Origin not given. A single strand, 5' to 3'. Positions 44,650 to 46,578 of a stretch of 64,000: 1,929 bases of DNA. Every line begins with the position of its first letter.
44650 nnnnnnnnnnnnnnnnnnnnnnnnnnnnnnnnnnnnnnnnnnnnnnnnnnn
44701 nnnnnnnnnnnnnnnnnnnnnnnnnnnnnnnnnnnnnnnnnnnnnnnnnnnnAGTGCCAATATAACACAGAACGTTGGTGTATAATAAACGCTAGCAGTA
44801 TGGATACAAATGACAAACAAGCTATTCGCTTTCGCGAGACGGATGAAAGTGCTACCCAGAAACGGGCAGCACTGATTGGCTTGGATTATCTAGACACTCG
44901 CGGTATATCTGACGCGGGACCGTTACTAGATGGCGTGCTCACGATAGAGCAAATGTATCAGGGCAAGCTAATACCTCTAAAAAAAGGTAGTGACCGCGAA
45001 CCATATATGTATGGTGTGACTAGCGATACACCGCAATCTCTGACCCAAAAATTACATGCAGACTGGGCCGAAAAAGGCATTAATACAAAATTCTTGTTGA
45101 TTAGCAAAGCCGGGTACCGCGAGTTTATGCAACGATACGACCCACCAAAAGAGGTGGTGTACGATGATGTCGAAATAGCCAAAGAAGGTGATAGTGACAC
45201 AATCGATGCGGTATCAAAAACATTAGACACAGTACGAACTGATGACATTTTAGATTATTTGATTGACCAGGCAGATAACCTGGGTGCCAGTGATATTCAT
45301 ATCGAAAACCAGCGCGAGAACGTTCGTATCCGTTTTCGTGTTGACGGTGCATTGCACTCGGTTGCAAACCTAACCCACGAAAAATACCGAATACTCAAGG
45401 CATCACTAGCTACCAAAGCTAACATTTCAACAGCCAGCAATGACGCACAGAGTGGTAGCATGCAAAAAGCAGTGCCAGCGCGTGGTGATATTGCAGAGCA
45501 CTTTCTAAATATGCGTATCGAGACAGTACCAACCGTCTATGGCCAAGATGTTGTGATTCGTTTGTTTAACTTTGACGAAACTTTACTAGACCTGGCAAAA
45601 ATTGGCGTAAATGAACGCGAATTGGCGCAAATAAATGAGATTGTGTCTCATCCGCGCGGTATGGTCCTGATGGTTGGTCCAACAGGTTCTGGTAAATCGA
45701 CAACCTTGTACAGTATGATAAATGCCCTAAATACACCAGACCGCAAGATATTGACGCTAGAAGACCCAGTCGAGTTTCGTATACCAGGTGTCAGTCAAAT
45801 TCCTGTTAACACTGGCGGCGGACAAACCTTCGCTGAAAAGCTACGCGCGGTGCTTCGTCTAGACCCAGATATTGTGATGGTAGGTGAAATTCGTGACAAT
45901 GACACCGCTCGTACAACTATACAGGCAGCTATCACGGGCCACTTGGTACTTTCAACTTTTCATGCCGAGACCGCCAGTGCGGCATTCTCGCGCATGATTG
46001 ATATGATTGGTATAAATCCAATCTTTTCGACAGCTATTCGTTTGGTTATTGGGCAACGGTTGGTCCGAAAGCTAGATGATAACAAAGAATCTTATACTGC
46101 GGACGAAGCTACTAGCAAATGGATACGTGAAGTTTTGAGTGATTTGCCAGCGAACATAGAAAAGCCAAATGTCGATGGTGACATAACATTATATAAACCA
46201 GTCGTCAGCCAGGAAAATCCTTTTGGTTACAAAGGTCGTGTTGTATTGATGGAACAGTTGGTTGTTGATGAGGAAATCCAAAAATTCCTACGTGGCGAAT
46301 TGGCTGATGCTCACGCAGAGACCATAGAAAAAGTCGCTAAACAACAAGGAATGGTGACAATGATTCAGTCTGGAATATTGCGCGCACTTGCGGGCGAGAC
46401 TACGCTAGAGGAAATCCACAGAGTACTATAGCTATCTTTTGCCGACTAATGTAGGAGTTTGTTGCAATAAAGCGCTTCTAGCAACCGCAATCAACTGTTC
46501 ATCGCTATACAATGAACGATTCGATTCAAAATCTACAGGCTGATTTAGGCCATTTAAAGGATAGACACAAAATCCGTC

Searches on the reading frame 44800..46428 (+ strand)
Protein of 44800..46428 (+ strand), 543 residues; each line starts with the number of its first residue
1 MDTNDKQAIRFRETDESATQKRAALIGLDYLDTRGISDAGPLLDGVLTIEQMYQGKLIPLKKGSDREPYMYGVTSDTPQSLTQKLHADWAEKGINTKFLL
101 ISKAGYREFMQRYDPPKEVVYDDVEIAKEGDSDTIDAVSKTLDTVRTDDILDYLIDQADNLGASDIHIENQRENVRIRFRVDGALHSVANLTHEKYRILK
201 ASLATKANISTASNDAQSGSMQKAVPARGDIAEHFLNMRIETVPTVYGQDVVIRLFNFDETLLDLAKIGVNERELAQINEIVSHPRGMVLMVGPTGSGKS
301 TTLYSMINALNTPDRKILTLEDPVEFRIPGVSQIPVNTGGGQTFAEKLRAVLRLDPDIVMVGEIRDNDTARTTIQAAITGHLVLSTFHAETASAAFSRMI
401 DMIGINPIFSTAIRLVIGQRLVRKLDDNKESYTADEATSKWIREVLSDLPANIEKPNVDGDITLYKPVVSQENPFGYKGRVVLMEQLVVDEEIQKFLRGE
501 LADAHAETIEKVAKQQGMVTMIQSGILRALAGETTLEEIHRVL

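Call 3: search_protein_families(library=pfam, proteins=[window:44800-46428:+], max_evalue=1)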
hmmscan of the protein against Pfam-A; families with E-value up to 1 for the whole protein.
window:44800-46428:+ (543 aa): 21 families
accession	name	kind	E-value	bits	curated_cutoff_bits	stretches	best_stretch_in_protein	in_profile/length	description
PF00437.27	T2SSE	-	5.4e-90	302.1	24.9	1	150-541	11-370/370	Type II/IV secretion system protein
PF13555.12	AAA_29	-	0.00012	22.2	27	1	271-310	8-46/61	P-loop containing region of AAA domain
PF00910.28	RNA_helicase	-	0.0008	20.3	21.5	0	289-311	1-23/105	RNA helicase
PF25199.1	nSTAND_NTPase5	-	0.001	19.4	34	1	281-331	36-87/145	Novel STAND NTPase 5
PF01580.24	FtsK_SpoIIIE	-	0.001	19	24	1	273-315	30-71/221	FtsK/SpoIIIE family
PF13086.12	AAA_11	-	0.0013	19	27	1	270-318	2-56/257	AAA domain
PF13191.12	AAA_16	-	0.0023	18.9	32.6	1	273-336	7-66/167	AAA ATPase domain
PF12775.13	AAA_7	-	0.0033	17.4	25.8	1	285-315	32-62/181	P-loop containing dynein motor region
PF13401.12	AAA_22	-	0.0044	17.8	27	1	285-323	4-33/130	AAA domain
PF13604.12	AAA_30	-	0.0054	16.9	27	1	276-317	8-49/191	AAA domain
PF00005.33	ABC_tran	-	0.0068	17.4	25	1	288-317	13-42/137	ABC transporter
PF01637.24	ATPase_2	-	0.013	15.7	33.2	1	272-312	5-46/225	ATPase domain predominantly from Archaea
PF13476.12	AAA_23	-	0.021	15.9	27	1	286-310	19-43/201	AAA domain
PF13671.12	AAA_33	-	0.024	15.4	27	1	288-311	1-24/143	AAA domain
PF00448.28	SRP54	-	0.035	14.2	22.7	1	288-334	3-48/196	SRP54-type protein, GTPase domain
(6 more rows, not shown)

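Call 4: search_protein_families(library=ncbifam, proteins=[window:44800-46428:+], max_evalue=1)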
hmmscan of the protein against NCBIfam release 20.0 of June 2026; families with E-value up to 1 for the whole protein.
window:44800-46428:+ (543 aa): 45 families (the best 25 are shown)
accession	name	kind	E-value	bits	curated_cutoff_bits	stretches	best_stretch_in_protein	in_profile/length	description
TIGR02533.1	type_II_gspE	equivalog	5.7e-102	341.9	630.25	1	126-542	88-485/486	type II secretion system ATPase GspE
TIGR02538.1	type_IV_pilB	equivalog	4.1e-95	319.5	675.65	1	150-542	184-561/564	type IV-A pilus assembly ATPase PilB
NF007755.0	PRK10436.1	equivalog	1.5e-89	300.8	617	1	146-543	84-459/465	type II secretion system protein GspE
NF053534.1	T4PilAsmATPsTfpB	equivalog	6.6e-83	279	850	1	149-542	203-581/584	type IV pilus assembly ATPase TfpB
NF041000.1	ATPase_ComGA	equivalog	2.8e-62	210.2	300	1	154-423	3-266/267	competence type IV pilus ATPase ComGA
TIGR01420.1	pilT_fam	subfamily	2.9e-47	161.6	319.1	2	151-430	2-276/343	PilT/PilU family type 4a pilus ATPase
TIGR02525.1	plasmid_TraJ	equivalog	1.2e-26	93.6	368.3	1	261-426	128-302/372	plasmid transfer ATPase TraJ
TIGR02524.1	dot_icm_DotB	equivalog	8.3e-23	81.2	463.3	1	151-433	6-296/358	Dot/Icm type IV secretion system ATPase DotB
NF058587.1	archaellum_moto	equivalog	6e-19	68.2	550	1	261-424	250-419/527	archaellum flagellar ATPase motor FlaI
TIGR02782.1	TrbB_P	equivalog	9.4e-16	58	304.55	1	271-403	122-256/303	P-type conjugative transfer ATPase TrbB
TIGR02788.1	VirB11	equivalog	1.8e-15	56.8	249.95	1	285-404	143-267/308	P-type DNA transfer ATPase VirB11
NF010407.0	PRK13833.1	subfamily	4.2e-14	52.7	499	1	272-403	131-263/323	conjugal transfer protein TrbB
NF010469.0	PRK13894.1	subfamily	1.5e-13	50.8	508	1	275-419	139-284/320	conjugal transfer ATPase TrbB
NF053672.1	bindosome_BasE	exception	1.5e-13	50.3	1000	1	278-404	262-393/512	bindosome assembly system ATPase subunit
NF010425.0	PRK13851.1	equivalog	9.6e-13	47.7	461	1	283-403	159-284/344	type IV secretion system protein VirB11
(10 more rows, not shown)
